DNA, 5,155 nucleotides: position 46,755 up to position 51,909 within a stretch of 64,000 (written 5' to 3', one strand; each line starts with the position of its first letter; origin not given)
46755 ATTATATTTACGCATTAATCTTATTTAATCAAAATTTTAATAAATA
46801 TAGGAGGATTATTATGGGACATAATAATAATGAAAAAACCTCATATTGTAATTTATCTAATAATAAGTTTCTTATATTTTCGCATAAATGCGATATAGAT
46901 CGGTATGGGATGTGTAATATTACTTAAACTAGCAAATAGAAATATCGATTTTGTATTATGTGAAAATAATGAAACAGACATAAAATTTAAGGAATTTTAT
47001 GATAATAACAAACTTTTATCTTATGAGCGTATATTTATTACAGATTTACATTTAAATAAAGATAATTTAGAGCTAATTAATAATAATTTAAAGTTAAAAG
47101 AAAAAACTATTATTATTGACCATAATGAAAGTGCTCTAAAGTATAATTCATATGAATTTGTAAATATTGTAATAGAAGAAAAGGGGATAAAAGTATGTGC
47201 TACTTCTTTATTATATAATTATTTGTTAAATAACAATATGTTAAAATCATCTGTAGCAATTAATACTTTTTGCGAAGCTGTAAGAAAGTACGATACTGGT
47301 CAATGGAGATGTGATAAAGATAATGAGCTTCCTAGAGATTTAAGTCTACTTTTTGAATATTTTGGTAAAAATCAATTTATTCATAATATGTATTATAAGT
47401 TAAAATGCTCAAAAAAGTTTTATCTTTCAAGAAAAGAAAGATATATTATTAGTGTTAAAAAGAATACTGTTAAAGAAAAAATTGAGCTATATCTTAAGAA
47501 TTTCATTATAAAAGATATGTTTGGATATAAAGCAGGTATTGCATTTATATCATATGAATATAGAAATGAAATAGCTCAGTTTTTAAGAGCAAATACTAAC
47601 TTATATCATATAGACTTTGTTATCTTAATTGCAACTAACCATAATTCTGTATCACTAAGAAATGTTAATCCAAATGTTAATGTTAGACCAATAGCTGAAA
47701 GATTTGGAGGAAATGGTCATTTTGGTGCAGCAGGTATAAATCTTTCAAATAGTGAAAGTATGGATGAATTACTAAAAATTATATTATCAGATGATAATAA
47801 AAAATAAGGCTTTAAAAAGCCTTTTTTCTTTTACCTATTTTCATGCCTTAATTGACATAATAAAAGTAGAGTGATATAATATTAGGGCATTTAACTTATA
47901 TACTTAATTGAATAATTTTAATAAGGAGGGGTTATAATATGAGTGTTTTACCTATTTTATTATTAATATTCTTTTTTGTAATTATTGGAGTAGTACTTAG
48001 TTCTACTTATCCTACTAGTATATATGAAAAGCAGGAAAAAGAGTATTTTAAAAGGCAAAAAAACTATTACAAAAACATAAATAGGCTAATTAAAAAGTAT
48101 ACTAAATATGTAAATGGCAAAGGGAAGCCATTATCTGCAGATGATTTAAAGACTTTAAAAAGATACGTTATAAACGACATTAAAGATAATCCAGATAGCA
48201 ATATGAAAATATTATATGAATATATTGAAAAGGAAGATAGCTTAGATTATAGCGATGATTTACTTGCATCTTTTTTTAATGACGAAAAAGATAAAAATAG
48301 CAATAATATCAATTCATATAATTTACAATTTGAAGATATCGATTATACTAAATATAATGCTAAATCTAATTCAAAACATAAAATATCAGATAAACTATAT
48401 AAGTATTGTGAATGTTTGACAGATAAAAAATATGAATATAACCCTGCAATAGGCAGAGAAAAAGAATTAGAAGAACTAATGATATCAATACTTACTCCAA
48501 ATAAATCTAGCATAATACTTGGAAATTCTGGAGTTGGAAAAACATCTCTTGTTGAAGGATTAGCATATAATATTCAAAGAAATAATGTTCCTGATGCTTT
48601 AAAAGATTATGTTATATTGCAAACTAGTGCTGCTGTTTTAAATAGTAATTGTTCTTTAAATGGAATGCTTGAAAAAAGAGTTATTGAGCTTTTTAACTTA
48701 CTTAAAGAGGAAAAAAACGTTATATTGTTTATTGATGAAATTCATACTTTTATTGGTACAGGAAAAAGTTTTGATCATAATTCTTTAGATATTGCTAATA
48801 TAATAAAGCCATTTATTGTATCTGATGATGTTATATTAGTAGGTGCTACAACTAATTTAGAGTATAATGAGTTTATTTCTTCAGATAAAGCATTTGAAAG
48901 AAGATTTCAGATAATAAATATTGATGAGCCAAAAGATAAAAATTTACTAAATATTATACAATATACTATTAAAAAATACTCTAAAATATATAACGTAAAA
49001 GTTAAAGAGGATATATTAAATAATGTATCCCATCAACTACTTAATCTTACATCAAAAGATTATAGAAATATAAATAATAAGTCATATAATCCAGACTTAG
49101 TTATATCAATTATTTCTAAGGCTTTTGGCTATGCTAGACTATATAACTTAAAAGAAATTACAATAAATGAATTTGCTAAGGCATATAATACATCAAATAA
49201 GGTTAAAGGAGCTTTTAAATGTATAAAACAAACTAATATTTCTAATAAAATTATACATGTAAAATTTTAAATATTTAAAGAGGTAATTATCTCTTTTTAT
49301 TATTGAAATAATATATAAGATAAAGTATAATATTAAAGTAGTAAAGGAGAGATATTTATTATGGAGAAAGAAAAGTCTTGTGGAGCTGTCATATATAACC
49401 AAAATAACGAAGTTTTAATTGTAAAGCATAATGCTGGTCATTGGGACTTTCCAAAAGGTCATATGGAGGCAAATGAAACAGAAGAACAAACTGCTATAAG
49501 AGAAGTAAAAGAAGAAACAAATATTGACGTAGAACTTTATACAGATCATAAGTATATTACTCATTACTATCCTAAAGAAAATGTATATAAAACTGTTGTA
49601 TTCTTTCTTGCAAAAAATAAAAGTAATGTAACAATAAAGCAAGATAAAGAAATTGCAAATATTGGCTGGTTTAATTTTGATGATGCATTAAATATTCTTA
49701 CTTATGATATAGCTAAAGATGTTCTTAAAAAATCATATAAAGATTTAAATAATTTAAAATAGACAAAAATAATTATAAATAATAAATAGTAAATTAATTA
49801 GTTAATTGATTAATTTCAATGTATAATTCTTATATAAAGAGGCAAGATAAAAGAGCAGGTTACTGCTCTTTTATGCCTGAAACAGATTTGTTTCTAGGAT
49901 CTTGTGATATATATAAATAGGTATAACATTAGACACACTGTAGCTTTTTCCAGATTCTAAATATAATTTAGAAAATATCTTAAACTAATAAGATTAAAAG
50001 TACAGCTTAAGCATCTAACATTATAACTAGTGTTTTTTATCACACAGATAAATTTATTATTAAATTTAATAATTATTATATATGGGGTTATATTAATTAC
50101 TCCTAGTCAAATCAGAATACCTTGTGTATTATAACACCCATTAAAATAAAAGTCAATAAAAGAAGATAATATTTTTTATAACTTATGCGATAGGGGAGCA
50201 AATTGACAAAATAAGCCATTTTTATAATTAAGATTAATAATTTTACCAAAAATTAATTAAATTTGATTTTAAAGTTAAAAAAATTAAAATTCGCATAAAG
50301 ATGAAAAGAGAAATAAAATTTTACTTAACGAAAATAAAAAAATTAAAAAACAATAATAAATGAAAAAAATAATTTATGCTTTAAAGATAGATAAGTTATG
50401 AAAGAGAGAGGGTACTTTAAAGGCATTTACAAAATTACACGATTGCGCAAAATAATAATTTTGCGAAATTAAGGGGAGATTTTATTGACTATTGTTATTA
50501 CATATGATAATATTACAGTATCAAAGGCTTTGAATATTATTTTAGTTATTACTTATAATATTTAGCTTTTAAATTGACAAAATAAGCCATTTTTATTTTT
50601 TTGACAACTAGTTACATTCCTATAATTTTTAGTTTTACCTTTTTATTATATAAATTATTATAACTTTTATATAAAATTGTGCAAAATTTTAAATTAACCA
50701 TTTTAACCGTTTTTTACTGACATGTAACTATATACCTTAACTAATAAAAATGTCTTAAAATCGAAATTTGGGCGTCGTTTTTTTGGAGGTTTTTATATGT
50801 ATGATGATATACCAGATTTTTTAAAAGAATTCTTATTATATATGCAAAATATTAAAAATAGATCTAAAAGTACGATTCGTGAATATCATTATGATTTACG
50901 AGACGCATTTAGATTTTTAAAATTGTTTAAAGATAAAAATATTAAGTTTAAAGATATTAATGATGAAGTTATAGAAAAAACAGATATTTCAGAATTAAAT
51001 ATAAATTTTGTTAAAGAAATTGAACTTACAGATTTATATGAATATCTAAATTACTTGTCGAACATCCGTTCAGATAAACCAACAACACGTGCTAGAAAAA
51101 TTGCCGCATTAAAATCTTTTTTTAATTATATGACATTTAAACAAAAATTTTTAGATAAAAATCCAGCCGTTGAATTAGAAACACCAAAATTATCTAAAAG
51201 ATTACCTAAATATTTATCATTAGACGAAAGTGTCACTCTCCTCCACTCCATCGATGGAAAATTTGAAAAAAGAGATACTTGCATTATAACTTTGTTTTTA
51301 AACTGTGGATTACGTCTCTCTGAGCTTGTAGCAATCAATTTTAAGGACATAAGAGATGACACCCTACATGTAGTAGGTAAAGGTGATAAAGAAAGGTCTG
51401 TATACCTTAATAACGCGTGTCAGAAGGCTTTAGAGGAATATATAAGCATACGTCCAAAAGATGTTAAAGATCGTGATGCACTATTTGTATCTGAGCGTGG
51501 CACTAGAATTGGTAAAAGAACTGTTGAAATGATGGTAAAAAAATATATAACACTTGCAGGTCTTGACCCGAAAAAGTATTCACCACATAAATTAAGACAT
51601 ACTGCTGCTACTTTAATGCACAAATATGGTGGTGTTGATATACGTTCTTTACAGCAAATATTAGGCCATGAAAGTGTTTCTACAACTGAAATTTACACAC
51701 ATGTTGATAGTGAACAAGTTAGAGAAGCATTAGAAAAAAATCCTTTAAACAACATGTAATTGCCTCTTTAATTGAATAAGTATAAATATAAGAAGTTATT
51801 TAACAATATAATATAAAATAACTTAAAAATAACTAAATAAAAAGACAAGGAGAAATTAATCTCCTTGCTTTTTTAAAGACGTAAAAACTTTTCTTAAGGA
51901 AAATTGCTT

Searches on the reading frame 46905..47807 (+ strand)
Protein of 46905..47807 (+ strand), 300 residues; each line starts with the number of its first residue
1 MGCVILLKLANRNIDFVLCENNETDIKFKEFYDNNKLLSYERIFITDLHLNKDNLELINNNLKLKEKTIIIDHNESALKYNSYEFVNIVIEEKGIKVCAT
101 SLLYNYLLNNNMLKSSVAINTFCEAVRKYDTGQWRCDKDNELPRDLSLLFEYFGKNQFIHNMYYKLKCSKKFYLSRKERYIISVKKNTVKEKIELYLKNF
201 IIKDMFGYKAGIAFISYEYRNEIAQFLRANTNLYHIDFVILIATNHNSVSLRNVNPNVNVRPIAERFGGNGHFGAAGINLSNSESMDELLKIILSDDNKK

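Call 67: search_protein_families(library=pfam, proteins=[window:46905-47807:+], max_evalue=0.00001)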
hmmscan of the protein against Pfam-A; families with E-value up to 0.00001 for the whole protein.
window:46905-47807:+ (300 aa): 1 family
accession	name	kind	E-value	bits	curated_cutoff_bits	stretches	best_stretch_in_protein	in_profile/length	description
PF02272.25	DHHA1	-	8.9e-08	33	25.9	1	221-293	16-96/102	DHHA1 domain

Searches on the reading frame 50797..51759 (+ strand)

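Call 6: search_protein_families(library=pfam, proteins=[window:50797-51759:+], max_evalue=0.01)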
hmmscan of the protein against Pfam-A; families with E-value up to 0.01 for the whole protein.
window:50797-51759:+ (320 aa): 3 families
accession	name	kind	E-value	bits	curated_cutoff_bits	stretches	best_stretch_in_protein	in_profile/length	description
PF00589.27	Phage_integrase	-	3e-38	131.7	27.1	1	139-305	2-170/172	Phage integrase family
PF02899.23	Phage_int_SAM_1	-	6.6e-10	39.6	22.3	1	9-47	1-38/83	Phage integrase, N-terminal SAM-like domain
PF13495.12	Phage_int_SAM_4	-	0.002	19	27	0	8-112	1-78/85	Phage integrase, N-terminal SAM-like domain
